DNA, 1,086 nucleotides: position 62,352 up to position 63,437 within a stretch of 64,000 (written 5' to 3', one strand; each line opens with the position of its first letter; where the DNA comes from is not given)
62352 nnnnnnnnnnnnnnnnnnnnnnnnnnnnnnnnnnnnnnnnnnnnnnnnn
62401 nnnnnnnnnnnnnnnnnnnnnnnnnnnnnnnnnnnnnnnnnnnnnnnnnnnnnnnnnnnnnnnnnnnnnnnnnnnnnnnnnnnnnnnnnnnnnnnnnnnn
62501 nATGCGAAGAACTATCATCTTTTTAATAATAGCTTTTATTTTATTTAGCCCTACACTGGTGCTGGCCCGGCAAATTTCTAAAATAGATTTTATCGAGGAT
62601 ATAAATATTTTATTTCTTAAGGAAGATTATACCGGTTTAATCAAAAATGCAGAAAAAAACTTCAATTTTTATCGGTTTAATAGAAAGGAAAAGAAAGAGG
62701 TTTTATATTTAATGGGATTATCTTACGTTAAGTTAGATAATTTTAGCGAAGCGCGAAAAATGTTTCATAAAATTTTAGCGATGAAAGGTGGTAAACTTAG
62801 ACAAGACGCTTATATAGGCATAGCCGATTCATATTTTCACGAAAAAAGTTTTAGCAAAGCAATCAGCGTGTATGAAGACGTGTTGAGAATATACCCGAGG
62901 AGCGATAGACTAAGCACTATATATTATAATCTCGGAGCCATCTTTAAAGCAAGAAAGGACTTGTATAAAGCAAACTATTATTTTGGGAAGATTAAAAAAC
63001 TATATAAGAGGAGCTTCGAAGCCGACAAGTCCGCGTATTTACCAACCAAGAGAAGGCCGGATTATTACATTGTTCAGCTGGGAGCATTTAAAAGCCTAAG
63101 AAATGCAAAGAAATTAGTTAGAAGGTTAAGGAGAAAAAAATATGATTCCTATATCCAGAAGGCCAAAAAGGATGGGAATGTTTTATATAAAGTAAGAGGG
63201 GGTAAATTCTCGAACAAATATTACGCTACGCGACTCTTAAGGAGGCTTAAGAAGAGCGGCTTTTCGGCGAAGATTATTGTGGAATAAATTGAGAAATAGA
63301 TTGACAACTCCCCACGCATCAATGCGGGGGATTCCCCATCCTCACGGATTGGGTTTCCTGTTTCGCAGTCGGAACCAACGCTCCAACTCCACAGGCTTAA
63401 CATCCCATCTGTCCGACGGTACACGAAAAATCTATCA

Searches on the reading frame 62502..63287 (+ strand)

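Call 74: search_protein_families(library=pfam, max_evalue=0.001, proteins=[window:62502-63287:+])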
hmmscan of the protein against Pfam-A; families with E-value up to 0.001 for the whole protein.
window:62502-63287:+ (261 aa): 11 families
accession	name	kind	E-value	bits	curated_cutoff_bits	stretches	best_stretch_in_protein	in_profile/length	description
PF05036.18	SPOR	-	5.4e-15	55.9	21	1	187-258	3-74/76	SPOR domain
PF13424.12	TPR_12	-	7.8e-13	48.9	30.1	2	103-168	5-75/77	Tetratricopeptide repeat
PF07719.23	TPR_2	-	2.6e-12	46.3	27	0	66-93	2-29/34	Tetratricopeptide repeat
PF13174.12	TPR_6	-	6.3e-11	42.6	26.3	0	66-92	1-27/33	Tetratricopeptide repeat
PF00515.34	TPR_1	-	1e-10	41.4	27.8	0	66-93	2-29/34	Tetratricopeptide repeat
PF13181.12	TPR_8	-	2.4e-07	30.8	25.7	0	102-132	2-32/34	Tetratricopeptide repeat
PF13432.12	TPR_16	-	3.8e-07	30.9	32.7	1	69-134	1-64/65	Tetratricopeptide repeat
PF13428.12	TPR_14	-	1.5e-06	28.7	23.5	0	103-137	3-37/44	Tetratricopeptide repeat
PF14559.12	TPR_19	-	0.00026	21.7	25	0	79-137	5-61/68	Tetratricopeptide repeat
PF13525.12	YfiO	-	0.00036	20.8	25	1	64-150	4-91/203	Outer membrane lipoprotein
PF12895.13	ANAPC3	-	0.00077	20.1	27.2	0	62-90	53-81/82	Anaphase-promoting complex, cyclosome, subunit 3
